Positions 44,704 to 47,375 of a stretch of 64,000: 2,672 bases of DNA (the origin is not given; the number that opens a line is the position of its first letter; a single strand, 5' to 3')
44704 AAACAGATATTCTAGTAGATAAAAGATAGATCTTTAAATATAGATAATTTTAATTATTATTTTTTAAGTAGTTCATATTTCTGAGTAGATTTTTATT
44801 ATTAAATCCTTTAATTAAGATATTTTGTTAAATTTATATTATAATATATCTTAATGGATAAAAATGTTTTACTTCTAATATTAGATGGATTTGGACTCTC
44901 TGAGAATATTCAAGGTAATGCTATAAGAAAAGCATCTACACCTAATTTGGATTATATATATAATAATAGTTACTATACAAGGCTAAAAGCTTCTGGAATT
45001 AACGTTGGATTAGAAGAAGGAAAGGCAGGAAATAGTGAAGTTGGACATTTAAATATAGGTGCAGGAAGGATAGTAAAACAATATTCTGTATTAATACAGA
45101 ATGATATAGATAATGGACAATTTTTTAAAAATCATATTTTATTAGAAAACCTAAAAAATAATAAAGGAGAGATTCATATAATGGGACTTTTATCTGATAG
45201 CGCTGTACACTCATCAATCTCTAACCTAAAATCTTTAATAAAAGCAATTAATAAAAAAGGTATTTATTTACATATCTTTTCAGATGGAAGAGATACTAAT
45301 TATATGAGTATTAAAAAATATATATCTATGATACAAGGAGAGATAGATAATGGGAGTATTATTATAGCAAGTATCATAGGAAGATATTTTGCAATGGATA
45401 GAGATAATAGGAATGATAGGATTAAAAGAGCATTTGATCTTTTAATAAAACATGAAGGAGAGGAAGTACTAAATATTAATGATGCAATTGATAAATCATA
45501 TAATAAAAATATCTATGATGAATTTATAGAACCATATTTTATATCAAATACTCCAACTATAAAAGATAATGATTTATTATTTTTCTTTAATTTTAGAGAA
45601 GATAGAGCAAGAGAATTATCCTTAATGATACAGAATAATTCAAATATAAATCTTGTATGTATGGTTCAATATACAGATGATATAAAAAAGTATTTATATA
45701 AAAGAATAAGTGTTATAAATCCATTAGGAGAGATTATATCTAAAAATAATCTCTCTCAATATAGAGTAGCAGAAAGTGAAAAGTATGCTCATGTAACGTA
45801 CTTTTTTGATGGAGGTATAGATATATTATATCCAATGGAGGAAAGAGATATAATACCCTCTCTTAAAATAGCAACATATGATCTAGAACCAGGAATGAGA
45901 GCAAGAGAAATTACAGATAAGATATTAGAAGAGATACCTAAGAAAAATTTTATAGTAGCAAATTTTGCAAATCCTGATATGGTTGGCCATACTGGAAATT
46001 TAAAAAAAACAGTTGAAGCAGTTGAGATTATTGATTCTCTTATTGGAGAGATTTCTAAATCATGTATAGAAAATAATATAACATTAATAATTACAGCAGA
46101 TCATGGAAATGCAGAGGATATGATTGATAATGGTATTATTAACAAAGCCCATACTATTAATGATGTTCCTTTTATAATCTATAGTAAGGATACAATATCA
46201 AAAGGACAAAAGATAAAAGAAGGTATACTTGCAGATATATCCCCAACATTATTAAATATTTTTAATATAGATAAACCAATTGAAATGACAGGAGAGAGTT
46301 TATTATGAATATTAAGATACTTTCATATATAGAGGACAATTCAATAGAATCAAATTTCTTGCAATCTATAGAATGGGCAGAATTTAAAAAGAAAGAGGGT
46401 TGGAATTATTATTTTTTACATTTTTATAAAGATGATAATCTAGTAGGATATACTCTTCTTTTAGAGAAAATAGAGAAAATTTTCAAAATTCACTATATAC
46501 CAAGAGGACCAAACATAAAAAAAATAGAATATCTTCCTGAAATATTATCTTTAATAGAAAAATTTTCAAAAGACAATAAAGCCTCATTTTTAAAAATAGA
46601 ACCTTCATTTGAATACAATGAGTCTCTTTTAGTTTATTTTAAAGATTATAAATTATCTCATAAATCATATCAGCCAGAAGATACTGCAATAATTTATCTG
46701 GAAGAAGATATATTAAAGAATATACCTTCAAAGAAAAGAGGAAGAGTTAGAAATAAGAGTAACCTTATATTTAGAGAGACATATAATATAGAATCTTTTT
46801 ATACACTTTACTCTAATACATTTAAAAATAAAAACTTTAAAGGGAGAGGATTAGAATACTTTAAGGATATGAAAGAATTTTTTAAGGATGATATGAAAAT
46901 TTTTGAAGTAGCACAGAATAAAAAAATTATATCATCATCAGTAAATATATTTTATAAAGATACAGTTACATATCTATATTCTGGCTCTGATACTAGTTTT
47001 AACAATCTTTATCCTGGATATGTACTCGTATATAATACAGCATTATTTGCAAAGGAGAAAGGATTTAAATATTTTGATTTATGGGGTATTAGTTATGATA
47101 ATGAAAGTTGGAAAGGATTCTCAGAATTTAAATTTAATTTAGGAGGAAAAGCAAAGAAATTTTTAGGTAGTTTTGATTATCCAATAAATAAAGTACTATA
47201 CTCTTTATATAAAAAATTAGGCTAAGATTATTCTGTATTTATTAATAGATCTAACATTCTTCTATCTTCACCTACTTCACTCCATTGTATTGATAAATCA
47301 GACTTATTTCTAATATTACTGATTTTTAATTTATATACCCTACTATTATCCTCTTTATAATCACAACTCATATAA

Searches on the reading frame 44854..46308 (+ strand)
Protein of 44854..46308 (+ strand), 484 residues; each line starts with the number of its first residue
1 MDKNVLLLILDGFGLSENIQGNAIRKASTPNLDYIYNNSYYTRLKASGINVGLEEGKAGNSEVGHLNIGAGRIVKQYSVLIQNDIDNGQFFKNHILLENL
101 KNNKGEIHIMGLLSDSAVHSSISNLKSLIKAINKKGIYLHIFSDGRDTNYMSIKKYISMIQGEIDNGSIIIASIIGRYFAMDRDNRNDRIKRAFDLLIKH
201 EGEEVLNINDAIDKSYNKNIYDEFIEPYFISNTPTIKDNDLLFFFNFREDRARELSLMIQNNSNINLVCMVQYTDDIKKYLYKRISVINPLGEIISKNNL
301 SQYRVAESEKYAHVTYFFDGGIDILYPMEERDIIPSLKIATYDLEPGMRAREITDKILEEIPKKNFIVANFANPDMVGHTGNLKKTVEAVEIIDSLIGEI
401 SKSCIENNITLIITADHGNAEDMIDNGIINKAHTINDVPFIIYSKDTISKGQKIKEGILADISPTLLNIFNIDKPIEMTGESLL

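Call 73: search_protein_families(library=ncbifam, proteins=[window:44854-46308:+], max_evalue=1e-10)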
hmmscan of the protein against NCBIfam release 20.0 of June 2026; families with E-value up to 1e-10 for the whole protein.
window:44854-46308:+ (484 aa): 6 families
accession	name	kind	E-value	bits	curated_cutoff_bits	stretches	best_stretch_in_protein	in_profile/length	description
TIGR01307.1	pgm_bpd_ind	equivalog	8.7e-165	549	330.65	1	3-484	1-504/504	2,3-bisphosphoglycerate-independent phosphoglycerate mutase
NF003897.0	PRK05434.1-5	equivalog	1.1e-122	410.1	862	1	3-483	6-510/514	2,3-bisphosphoglycerate-independent phosphoglycerate mutase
TIGR00306.2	apgM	subfamily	1.7e-14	53.7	320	1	355-450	281-375/403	2,3-bisphosphoglycerate-independent phosphoglycerate mutase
NF009049.0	PRK12383.1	equivalog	7.4e-13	48.2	254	1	350-483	271-397/408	phosphopentomutase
NF003104.0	PRK04024.1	equivalog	8.2e-13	47.9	489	0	349-448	279-371/412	2,3-bisphosphoglycerate-independent phosphoglycerate mutase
NF003766.0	PRK05362.1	equivalog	1.8e-12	46.7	256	1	353-482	269-390/396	phosphopentomutase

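Call 74: find_homologous_proteins(query=window:44854-46308:+, max_evalue=1e-60)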
Query window:44854-46308:+ (484 aa): 8000 proteins with E <= 1e-60 among 8000 candidates; the best 120 are listed.
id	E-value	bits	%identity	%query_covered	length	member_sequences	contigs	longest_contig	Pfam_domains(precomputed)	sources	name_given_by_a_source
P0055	0.0e+0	1054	100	100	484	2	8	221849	PF06415.19,PF01676.24,PF01663.28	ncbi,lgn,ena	-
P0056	3.0e-259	879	82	100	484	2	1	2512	PF06415.19,PF01676.24,PF00884.29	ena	-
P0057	9.7e-202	689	72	89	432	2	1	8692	PF06415.19,PF01676.24,PF01663.28,PF00884.29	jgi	jgi:2,3-bisphosphoglycerate-independent phosphoglycerate mutase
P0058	4.6e-194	664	60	100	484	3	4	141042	PF06415.19,PF01676.24,PF01663.28,PF00884.29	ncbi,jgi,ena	jgi:2,3-bisphosphoglycerate-independent phosphoglycerate mutase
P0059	2.9e-172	592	59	100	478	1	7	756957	PF06415.19,PF01676.24,PF01663.28,PF00884.29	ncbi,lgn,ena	-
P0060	1.3e-158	547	56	100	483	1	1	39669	PF06415.19,PF01676.24,PF01663.28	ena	-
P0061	1.2e-153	531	55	100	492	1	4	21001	PF06415.19,PF01676.24,PF01663.28,PF00884.29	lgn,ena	-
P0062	3.4e-153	529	53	100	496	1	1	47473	PF06415.19,PF01676.24,PF01663.28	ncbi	-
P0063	3.4e-152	526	53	100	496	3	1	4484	PF06415.19,PF01676.24,PF01663.28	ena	-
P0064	3.2e-149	516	51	100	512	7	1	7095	PF06415.19,PF01676.24,PF01663.28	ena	-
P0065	9.6e-139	482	-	-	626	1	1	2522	PF06415.19,PF01676.24,PF01663.28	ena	-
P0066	3.1e-130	453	47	100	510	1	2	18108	PF06415.19,PF01676.24,PF01663.28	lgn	-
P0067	3.4e-129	450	47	100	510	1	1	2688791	PF06415.19,PF01676.24,PF01663.28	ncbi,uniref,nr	ncbi:2,3-bisphosphoglycerate-independent phosphoglycerate mutase [Clostridium sp. BJN0001]|uniref:2,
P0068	1.4e-128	448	48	99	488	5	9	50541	PF06415.19,PF01676.24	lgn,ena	-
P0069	2.4e-128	447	47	100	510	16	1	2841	PF06415.19,PF01676.24,PF01663.28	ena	-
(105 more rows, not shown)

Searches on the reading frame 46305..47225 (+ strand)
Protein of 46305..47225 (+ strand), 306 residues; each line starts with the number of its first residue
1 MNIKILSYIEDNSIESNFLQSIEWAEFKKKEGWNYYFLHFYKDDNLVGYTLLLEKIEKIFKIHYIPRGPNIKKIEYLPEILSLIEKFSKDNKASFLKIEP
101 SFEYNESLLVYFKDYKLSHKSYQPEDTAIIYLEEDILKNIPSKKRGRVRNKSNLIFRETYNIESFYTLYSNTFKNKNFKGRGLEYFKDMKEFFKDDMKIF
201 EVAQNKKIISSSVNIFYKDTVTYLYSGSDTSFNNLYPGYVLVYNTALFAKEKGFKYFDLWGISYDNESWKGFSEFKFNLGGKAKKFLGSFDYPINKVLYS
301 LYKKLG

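Call 73: search_protein_families(library=ncbifam, proteins=[window:46305-47225:+], max_evalue=1e-10)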
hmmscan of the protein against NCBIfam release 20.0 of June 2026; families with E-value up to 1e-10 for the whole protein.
window:46305-47225:+ (306 aa): 2 families
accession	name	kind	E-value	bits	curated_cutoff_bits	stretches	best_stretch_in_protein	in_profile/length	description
NF047883.1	UAcmpLyAlTFemX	equivalog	9.6e-17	61.3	500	1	13-299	22-332/337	UDP-N-acetylmuramoylpentapeptide-lysine N(6)-alanyltransferase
TIGR03019.1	pepcterm_femAB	equivalog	1.9e-12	46.9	260.35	1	128-284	124-279/330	FemAB family XrtA/PEP-CTERM system-associated protein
